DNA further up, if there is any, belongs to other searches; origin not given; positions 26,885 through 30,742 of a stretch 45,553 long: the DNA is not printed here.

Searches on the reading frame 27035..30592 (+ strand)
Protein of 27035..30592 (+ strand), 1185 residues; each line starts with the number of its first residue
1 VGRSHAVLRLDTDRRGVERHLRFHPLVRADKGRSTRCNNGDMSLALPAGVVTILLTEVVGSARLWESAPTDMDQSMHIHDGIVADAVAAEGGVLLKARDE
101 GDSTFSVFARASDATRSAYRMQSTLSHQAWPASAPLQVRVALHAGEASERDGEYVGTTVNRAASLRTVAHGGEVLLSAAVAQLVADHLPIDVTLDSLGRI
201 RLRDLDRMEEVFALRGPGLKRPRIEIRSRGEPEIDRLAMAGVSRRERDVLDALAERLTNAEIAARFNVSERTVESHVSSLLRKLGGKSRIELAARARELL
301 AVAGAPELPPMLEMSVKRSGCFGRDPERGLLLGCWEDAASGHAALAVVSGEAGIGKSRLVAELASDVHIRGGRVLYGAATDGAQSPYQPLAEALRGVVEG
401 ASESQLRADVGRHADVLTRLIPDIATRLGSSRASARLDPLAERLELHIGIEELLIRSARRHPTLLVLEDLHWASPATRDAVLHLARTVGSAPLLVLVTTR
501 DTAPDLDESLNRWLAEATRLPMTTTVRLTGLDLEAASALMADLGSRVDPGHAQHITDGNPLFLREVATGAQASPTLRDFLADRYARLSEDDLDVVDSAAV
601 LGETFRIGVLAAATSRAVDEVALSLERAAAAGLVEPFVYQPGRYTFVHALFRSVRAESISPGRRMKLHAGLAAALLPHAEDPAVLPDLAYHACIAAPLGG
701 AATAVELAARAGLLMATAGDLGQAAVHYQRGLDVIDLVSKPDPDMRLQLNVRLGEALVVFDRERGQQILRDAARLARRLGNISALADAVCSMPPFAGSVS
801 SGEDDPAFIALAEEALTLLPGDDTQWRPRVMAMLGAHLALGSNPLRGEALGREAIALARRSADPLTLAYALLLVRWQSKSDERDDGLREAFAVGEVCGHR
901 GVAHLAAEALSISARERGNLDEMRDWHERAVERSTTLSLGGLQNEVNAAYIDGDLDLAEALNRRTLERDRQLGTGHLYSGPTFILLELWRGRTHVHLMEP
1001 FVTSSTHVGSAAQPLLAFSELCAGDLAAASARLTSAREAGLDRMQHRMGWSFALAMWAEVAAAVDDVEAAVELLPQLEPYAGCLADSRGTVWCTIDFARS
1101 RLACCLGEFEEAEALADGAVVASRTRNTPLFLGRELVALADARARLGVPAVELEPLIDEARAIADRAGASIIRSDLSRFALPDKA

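Call 28: search_protein_families(library=pfam, proteins=[window:27035-30592:+], max_evalue=0.01)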
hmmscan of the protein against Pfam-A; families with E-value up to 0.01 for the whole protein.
window:27035-30592:+ (1185 aa): 10 families
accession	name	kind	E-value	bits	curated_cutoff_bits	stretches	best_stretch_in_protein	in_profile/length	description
PF13191.12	AAA_16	-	2.1e-25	90.6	32.6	1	321-496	2-167/167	AAA ATPase domain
PF00196.25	GerE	-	1e-14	54.3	23.5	1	243-294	4-55/57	Bacterial regulatory proteins, luxR family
PF08281.18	Sigma70_r4_2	-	1.2e-05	25.3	25.7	1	238-284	7-54/54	Sigma-70, region 4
PF17874.7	TPR_MalT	-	0.00019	21.3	45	1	807-872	19-84/336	MalT-like TPR region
PF13384.12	HTH_23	-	0.00035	20.7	24.6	1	247-274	8-35/50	Homeodomain-like domain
PF13401.12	AAA_22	-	0.00038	21.2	27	1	342-476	4-99/130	AAA domain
PF04545.22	Sigma70_r4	-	0.00074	19.4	24.1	1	238-284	1-48/50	Sigma-70, region 4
PF13412.12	HTH_24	-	0.0011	18.9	21.9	1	245-282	4-43/48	Winged helix-turn-helix DNA-binding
PF08279.18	HTH_11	-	0.0014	19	25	1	245-288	1-44/55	HTH domain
PF00211.25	Guanylate_cyc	-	0.0026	17.8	21.9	1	49-206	7-174/183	Adenylate and Guanylate cyclase catalytic domain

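Call 38: search_protein_families(library=padloc, proteins=[window:27035-30592:+], max_evalue=0.01)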
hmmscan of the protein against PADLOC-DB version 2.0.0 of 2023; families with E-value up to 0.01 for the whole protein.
window:27035-30592:+ (1185 aa): 3 families
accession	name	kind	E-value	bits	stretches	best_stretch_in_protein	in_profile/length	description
PDLC01855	CARF3--CARF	-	1.7e-05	22.7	1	241-283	217-259/288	-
PDLC01851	CARF3--CARF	-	2.2e-05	22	1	242-285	210-253/279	-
PDLC01850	CARF3--CARF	-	0.0012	16.8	1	236-285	137-187/209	-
